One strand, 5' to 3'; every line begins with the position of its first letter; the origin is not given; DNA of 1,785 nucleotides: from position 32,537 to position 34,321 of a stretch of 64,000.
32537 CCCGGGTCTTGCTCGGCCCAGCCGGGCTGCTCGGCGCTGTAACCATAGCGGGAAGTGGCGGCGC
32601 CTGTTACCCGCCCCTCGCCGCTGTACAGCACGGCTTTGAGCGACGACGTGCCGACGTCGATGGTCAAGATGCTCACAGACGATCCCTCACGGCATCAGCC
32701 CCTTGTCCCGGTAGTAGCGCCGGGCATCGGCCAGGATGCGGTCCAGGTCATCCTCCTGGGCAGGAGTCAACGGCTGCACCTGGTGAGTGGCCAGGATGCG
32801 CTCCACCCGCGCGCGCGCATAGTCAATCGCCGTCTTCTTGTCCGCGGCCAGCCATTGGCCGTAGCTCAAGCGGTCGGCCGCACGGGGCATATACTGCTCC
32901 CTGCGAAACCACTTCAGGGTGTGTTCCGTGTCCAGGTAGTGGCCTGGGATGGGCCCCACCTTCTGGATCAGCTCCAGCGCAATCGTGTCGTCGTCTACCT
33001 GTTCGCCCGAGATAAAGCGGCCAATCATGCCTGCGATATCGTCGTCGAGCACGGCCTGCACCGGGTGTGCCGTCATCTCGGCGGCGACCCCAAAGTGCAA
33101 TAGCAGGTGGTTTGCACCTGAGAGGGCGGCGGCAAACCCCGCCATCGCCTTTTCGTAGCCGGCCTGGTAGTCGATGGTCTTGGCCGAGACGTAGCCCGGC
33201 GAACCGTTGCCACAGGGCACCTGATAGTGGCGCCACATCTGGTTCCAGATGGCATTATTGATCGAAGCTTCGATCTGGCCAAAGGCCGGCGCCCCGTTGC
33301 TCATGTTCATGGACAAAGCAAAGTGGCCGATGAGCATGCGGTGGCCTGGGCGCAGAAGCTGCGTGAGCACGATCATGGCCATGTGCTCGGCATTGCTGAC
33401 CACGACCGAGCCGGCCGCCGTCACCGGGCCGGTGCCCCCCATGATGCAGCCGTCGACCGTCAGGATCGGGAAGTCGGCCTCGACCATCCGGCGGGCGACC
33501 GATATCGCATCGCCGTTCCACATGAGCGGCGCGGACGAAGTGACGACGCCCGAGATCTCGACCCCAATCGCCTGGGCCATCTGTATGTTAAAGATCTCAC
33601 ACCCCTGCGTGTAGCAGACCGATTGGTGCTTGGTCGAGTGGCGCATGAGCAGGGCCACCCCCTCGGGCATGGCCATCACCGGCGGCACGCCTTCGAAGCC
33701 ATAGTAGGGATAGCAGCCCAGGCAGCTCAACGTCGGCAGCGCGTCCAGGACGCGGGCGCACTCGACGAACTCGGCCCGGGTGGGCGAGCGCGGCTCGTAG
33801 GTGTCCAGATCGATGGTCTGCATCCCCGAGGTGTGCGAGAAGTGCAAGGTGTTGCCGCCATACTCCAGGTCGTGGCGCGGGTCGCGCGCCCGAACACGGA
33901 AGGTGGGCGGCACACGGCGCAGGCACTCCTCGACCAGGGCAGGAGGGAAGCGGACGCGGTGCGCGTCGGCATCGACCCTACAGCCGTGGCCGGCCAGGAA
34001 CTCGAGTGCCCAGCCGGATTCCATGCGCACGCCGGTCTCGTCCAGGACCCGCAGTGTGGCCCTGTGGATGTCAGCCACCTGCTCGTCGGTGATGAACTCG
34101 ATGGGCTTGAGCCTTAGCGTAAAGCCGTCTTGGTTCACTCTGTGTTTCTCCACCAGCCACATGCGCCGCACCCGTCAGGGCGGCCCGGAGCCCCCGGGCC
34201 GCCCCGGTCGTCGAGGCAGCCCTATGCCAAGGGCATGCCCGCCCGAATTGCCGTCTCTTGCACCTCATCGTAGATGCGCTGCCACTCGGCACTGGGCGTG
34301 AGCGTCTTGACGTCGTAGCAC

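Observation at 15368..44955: About 22-kb co-directional catabolic island mixing tungsten AORs, ATZ/TRZ amidohydrolases, PreA-like and M20 enzymes, an Ftr-like formyltransferase and a non-pyrrolysine corrinoid methyltransferase module; substrate unknown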

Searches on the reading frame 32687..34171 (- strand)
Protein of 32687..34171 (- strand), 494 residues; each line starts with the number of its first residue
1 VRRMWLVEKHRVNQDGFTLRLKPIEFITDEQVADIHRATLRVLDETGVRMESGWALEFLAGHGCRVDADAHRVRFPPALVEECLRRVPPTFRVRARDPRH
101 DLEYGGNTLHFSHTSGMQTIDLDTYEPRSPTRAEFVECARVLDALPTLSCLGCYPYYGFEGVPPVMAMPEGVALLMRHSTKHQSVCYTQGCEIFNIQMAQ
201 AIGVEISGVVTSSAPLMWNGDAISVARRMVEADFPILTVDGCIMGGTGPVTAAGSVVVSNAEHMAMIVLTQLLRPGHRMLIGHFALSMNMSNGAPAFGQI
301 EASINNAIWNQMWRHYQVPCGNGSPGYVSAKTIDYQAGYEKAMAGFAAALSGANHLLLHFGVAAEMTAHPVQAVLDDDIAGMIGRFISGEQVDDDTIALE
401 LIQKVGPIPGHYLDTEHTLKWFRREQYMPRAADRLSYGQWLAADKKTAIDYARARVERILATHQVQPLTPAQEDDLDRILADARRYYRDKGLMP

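Call 4: search_protein_families(library=pfam, proteins=[window:32687-34171:-], max_evalue=0.00001)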
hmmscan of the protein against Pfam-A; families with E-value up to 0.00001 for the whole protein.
window:32687-34171:- (494 aa): 1 family
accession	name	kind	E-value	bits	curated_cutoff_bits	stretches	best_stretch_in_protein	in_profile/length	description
PF06253.16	MTTB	-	7.9e-80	268.7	25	1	17-479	24-491/500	Trimethylamine methyltransferase (MTTB)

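Call 9: search_protein_families(library=ncbifam, proteins=[window:32687-34171:-], max_evalue=0.00001)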
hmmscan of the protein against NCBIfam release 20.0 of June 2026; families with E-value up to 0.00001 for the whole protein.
window:32687-34171:- (494 aa): 1 family
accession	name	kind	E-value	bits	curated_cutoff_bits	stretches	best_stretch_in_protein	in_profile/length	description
TIGR02369.2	trimeth_pyl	equivalog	9.3e-89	298.1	525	1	25-483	4-468/469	[trimethylamine--corrinoid protein] Co-methyltransferase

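Call 87: find_homologous_proteins(query=window:32687-34138:-, max_evalue=1e-30)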
Query window:32687-34138:- (483 aa): 637 proteins with E <= 1e-30 among 8000 candidates; the best 120 are listed.
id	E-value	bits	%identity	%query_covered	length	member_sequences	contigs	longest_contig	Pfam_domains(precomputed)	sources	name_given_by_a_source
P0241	0.0e+0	1037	91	100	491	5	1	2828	PF06253.17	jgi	jgi:trimethylamine--corrinoid protein Co-methyltransferase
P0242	0.0e+0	1022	89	100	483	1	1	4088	PF06253.17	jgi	jgi:trimethylamine--corrinoid protein Co-methyltransferase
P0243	1.9e-290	982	86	100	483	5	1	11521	PF06253.17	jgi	jgi:trimethylamine:corrinoid methyltransferase-like protein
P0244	4.5e-288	974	86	100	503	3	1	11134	PF06253.17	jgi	jgi:trimethylamine--corrinoid protein Co-methyltransferase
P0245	2.6e-284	961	84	100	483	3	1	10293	PF06253.17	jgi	jgi:trimethylamine--corrinoid protein Co-methyltransferase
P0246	1.3e-246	837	71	99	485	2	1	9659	PF06253.17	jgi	jgi:trimethylamine--corrinoid protein Co-methyltransferase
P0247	1.3e-245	834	72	99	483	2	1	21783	PF06253.17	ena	-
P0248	4.1e-245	832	72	100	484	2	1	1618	PF06253.17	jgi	jgi:trimethylamine--corrinoid protein Co-methyltransferase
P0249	5.6e-243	825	71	100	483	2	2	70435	PF06253.17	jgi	-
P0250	2.1e-238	810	70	99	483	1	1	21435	PF06253.17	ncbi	ncbi:trimethylamine methyltransferase family protein [Chloroflexota bacterium]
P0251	3.0e-237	806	70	100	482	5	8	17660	PF06253.17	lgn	-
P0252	9.8e-237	805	68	100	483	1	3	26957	PF06253.17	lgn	-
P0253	1.0e-235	801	68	99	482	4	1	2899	PF06253.17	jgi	jgi:trimethylamine--corrinoid protein Co-methyltransferase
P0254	6.0e-235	799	68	100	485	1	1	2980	PF06253.17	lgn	-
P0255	1.9e-234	797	67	100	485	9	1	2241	PF06253.17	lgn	-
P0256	7.7e-234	795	68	100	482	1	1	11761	PF06253.17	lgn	-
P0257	6.1e-233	792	68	100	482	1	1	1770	PF06253.17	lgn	-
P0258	1.0e-232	791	68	100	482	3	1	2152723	PF06253.17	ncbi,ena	-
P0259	7.2e-232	788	69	100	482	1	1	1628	PF06253.17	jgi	jgi:trimethylamine--corrinoid protein Co-methyltransferase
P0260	6.8e-231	785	70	100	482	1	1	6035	PF06253.17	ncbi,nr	ncbi:MAG: trimethylamine methyltransferase family protein [Anaerolineae bacterium]|nr:trimethylamine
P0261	5.5e-230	782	68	100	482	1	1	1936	PF06253.17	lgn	-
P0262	8.5e-230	782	67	100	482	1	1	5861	PF06253.17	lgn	-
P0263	5.0e-229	779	68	100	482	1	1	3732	PF06253.17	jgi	jgi:trimethylamine--corrinoid protein Co-methyltransferase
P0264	6.5e-229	779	67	100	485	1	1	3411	PF06253.17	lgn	-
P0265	1.3e-228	778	66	100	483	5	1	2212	PF06253.17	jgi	jgi:trimethylamine--corrinoid protein Co-methyltransferase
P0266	1.2e-226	771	68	99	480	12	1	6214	PF06253.17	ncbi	-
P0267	3.6e-224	763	66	99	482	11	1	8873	PF06253.17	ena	-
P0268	4.8e-223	759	66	99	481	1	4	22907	PF06253.17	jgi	jgi:trimethylamine--corrinoid protein Co-methyltransferase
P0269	4.8e-220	749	65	99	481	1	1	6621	PF06253.17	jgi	-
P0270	7.9e-219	745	64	99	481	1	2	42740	PF06253.17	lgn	-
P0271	9.6e-219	745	65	99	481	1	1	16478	PF06253.17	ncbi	-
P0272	5.7e-216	736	64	99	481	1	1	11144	PF06253.17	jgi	jgi:trimethylamine--corrinoid protein Co-methyltransferase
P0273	1.9e-215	734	64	99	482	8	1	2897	PF06253.17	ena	-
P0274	3.2e-213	727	63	99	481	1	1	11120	PF06253.17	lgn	-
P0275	3.6e-213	727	63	99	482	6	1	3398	PF06253.17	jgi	jgi:trimethylamine--corrinoid protein Co-methyltransferase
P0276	2.3e-212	724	63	99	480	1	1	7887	PF06253.17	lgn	-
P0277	4.5e-212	723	63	99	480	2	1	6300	PF06253.17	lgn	-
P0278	1.3e-211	722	63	99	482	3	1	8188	PF06253.17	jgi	jgi:trimethylamine--corrinoid protein Co-methyltransferase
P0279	5.2e-211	720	62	99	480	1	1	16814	PF06253.17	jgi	jgi:trimethylamine:corrinoid methyltransferase-like protein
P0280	9.3e-211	719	63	99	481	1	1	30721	PF06253.17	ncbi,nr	ncbi:MAG: trimethylamine methyltransferase family protein [Chloroflexi bacterium]|nr:trimethylamine 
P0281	2.4e-210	717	63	99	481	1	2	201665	PF06253.17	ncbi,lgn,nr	ncbi:MAG: trimethylamine methyltransferase family protein [Chloroflexi bacterium]|nr:trimethylamine 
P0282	4.0e-210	717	60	99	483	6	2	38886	PF06253.17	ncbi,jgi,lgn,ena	jgi:trimethylamine---corrinoid protein Co-methyltransferase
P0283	7.7e-210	716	63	99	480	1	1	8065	PF06253.17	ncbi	-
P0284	1.2e-209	715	62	99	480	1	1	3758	PF06253.17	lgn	-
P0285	1.0e-208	712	63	99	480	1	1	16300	PF06253.17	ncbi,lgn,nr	ncbi:MAG: trimethylamine methyltransferase family protein [Chloroflexi bacterium]|nr:trimethylamine 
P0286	6.2e-208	710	62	99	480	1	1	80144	PF06253.17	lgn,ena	-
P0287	7.6e-208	709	62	99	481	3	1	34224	PF06253.17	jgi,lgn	jgi:trimethylamine--corrinoid protein Co-methyltransferase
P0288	8.1e-208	709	61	99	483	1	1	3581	PF06253.17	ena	-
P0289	9.1e-208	709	61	99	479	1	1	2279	PF06253.17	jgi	-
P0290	2.1e-207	708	63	99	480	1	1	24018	PF06253.17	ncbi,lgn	-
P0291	3.5e-207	707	60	99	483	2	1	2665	PF06253.17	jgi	jgi:trimethylamine--corrinoid protein Co-methyltransferase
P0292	9.7e-207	706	61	99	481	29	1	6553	PF06253.17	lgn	-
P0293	1.4e-206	705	65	94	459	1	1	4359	PF06253.17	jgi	jgi:trimethylamine--corrinoid protein Co-methyltransferase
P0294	3.9e-206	704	61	99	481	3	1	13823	PF06253.17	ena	-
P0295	4.8e-206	703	62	99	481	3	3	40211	PF06253.17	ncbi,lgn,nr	ncbi:MAG: methyltransferase [Chloroflexota bacterium]|nr:MAG: methyltransferase [Chloroflexota bacte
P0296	4.8e-206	703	63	97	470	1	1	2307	PF06253.17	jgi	jgi:trimethylamine--corrinoid protein Co-methyltransferase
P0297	5.1e-206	703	59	99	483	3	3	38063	PF06253.17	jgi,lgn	jgi:trimethylamine--corrinoid protein Co-methyltransferase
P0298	8.7e-206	702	62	99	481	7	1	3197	PF06253.17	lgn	-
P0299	1.2e-205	702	60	99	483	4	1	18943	PF06253.17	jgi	-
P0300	2.9e-205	701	62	99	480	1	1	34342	PF06253.17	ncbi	-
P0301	1.6e-204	698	60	99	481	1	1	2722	PF06253.17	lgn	-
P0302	1.2e-203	695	59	99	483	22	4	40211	PF06253.17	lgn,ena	-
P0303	1.6e-203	695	62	97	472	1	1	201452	PF06253.17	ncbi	ncbi:MAG: trimethylamine methyltransferase family protein [Anaerolineae bacterium]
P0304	1.7e-203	695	62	97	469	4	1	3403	PF06253.17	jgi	jgi:trimethylamine--corrinoid protein Co-methyltransferase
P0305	9.6e-203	692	59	99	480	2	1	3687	PF06253.17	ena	-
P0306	3.5e-202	691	60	99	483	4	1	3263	PF06253.17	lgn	-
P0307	6.0e-201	686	60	99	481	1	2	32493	PF06253.17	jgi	jgi:trimethylamine---corrinoid protein Co-methyltransferase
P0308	7.2e-201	686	60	99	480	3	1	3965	PF06253.17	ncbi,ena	-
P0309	1.2e-200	686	59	99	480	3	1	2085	PF06253.17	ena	-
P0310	1.6e-199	682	62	99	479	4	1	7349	PF06253.17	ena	-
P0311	1.9e-197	675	59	99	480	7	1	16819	PF06253.17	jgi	jgi:trimethylamine---corrinoid protein Co-methyltransferase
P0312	2.9e-196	671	59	100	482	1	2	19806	PF06253.17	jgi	jgi:trimethylamine---corrinoid protein Co-methyltransferase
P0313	4.1e-196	671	59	98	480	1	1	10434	PF06253.17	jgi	jgi:trimethylamine--corrinoid protein Co-methyltransferase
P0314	7.8e-196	670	59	98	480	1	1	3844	PF06253.17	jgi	jgi:trimethylamine--corrinoid protein Co-methyltransferase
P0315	8.3e-196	670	59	99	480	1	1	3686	PF06253.17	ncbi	-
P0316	2.1e-195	668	59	99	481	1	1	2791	PF06253.17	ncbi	-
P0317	3.0e-195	668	58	100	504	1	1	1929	PF06253.17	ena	-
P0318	2.4e-194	665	59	99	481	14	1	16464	PF06253.17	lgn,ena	-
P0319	1.7e-193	662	59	99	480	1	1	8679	PF06253.17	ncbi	-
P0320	2.3e-193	661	59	99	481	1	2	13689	PF06253.17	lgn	-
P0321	1.6e-191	655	57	99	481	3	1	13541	PF06253.17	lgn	-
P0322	7.0e-191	653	58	99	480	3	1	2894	PF06253.17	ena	-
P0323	1.3e-190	652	57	99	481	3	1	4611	PF06253.17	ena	-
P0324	5.0e-190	650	58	96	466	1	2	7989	PF06253.17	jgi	-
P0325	7.0e-190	650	57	100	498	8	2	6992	PF06253.17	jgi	-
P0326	1.5e-189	649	57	99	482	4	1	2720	PF06253.17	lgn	-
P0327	1.7e-189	649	97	61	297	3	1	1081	PF06253.17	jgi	jgi:trimethylamine--corrinoid protein Co-methyltransferase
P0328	6.4e-189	647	58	99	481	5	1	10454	PF06253.17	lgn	-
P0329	1.8e-188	645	56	99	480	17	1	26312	PF06253.17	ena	-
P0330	2.8e-188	645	63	86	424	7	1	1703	PF06253.17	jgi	-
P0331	9.8e-188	643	55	99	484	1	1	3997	PF06253.17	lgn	-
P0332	1.1e-187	643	56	99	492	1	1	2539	PF06253.17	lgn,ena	-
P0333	4.0e-187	641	55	98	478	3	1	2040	PF06253.17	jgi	jgi:trimethylamine---corrinoid protein Co-methyltransferase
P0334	6.1e-187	640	57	97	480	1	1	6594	PF06253.17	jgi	jgi:trimethylamine---corrinoid protein Co-methyltransferase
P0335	1.3e-186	639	56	99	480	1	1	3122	PF06253.17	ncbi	-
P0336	4.2e-186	638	58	99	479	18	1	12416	PF06253.17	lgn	-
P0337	4.2e-185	634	57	99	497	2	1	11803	PF06253.17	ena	-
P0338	1.1e-184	633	55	99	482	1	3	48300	PF06253.17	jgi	jgi:trimethylamine---corrinoid protein Co-methyltransferase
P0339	1.1e-183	630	57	99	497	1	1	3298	PF06253.17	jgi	-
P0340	2.8e-183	628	56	99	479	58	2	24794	PF06253.17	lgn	-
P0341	9.1e-183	627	56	96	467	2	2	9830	PF06253.17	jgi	jgi:trimethylamine--corrinoid protein Co-methyltransferase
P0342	2.0e-182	625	56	99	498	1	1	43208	PF06253.17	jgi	jgi:trimethylamine--corrinoid protein Co-methyltransferase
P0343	2.4e-182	625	56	99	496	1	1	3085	PF06253.17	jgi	jgi:trimethylamine--corrinoid protein Co-methyltransferase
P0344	2.7e-182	625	55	99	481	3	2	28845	PF06253.17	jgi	jgi:trimethylamine--corrinoid protein Co-methyltransferase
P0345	3.2e-182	625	57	99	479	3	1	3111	PF06253.17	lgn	-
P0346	9.6e-182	623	54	99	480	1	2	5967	PF06253.17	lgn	-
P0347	1.5e-181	622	56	99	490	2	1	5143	PF06253.17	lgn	-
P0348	2.6e-181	622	56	99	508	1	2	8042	PF06253.17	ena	-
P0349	4.4e-181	621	55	99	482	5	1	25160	PF06253.17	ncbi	-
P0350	1.1e-180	620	57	99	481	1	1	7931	PF06253.17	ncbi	-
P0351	1.9e-180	619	58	96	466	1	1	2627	PF06253.17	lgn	-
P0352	3.7e-180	618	56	99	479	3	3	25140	PF06253.17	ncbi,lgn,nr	ncbi:MAG: trimethylamine methyltransferase family protein [Anaerolineae bacterium]|nr:trimethylamine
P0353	1.7e-179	616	54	99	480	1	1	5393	PF06253.17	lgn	-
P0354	3.4e-179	615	55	99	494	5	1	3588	PF06253.17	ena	-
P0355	1.4e-178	613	55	99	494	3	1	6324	PF06253.17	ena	-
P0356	3.6e-178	611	53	99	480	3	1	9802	PF06253.17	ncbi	ncbi:MAG: trimethylamine methyltransferase family protein [Anaerolineae bacterium]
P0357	7.4e-178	610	56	99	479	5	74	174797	PF06253.17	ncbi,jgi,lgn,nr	ncbi:MAG: trimethylamine methyltransferase family protein [Caldilineales bacterium]|nr:trimethylamin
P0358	1.6e-176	606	55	99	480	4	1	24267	PF06253.17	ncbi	-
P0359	2.8e-176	605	55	96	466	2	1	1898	PF06253.17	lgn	-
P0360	3.5e-176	605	55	99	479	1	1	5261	PF06253.17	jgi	jgi:trimethylamine---corrinoid protein Co-methyltransferase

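Call 88: find_encoding_contigs(protein=P0342, flank=10000, max_places=1)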
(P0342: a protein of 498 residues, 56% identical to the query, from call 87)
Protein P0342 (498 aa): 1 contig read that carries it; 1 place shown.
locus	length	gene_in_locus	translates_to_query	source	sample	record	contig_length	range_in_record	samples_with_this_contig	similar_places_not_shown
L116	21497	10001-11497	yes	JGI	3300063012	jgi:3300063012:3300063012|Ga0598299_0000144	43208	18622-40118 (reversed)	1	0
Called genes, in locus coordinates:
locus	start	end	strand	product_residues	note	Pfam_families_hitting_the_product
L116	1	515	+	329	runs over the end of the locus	PF02653:BPD_transp_2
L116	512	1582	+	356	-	PF02653:BPD_transp_2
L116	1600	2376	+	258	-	PF00753:Lactamase_B (faint)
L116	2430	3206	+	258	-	PF00753:Lactamase_B (faint)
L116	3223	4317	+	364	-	PF01408:GFO_IDH_MocA, PF03447:NAD_binding_3 (weak), PF22725:GFO_IDH_MocA_C3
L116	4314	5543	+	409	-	PF01208:URO-D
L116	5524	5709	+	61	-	-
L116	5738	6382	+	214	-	PF02607:B12-binding_2, PF02310:B12-binding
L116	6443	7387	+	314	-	PF01208:URO-D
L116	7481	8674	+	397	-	PF01208:URO-D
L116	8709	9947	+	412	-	PF01208:URO-D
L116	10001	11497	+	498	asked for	PF06253:MTTB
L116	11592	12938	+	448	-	PF24856:AraA_central (faint)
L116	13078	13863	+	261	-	PF03328:HpcH_HpaI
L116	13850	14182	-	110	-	-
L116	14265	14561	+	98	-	PF14451:Ub-Mut7C, PF02597:ThiS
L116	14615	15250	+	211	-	PF02607:B12-binding_2, PF02310:B12-binding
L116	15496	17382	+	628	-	PF02730:AFOR_N, PF01314:AFOR_C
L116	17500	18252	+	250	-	PF03737:RraA-like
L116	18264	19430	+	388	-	PF01208:URO-D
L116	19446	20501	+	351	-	PF01208:URO-D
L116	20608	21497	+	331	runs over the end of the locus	PF00389:2-Hacid_dh, PF02826:2-Hacid_dh_C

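Call 89: find_encoding_contigs(protein=P0338, flank=10000, max_places=1)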
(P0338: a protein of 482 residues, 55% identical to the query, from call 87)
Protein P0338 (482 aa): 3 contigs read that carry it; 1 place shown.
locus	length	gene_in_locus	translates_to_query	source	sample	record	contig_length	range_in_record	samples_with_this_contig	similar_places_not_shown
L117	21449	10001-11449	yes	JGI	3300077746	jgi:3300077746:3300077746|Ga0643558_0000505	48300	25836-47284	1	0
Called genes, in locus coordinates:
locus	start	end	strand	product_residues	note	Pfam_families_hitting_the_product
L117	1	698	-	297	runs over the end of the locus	PF00809:Pterin_bind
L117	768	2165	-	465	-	PF05369:MtmB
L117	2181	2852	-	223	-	PF02607:B12-binding_2, PF02310:B12-binding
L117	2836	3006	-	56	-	-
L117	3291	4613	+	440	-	PF01547:SBP_bac_1, PF13416:SBP_bac_8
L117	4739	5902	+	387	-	PF00528:BPD_transp_1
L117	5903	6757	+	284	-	PF00528:BPD_transp_1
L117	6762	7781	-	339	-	PF00356:LacI, PF00532:Peripla_BP_1, PF13407:Peripla_BP_4, PF13377:Peripla_BP_3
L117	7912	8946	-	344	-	PF19328:DAP_DH_C (weak)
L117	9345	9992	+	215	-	PF02607:B12-binding_2, PF02310:B12-binding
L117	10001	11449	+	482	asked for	PF06253:MTTB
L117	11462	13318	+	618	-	PF00111:Fer2, PF17650:RACo_linker, PF17651:Raco_middle, PF14574:RACo_C_ter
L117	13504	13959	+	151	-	PF02915:Rubrerythrin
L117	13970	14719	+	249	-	-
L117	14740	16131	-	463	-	PF01208:URO-D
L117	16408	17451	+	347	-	PF00701:DHDPS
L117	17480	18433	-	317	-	PF00924:MS_channel_2nd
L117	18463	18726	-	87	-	-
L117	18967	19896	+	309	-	-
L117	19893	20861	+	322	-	-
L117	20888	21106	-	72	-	-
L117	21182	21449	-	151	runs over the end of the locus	PF17775:YchJ_M-like, PF02810:SEC-C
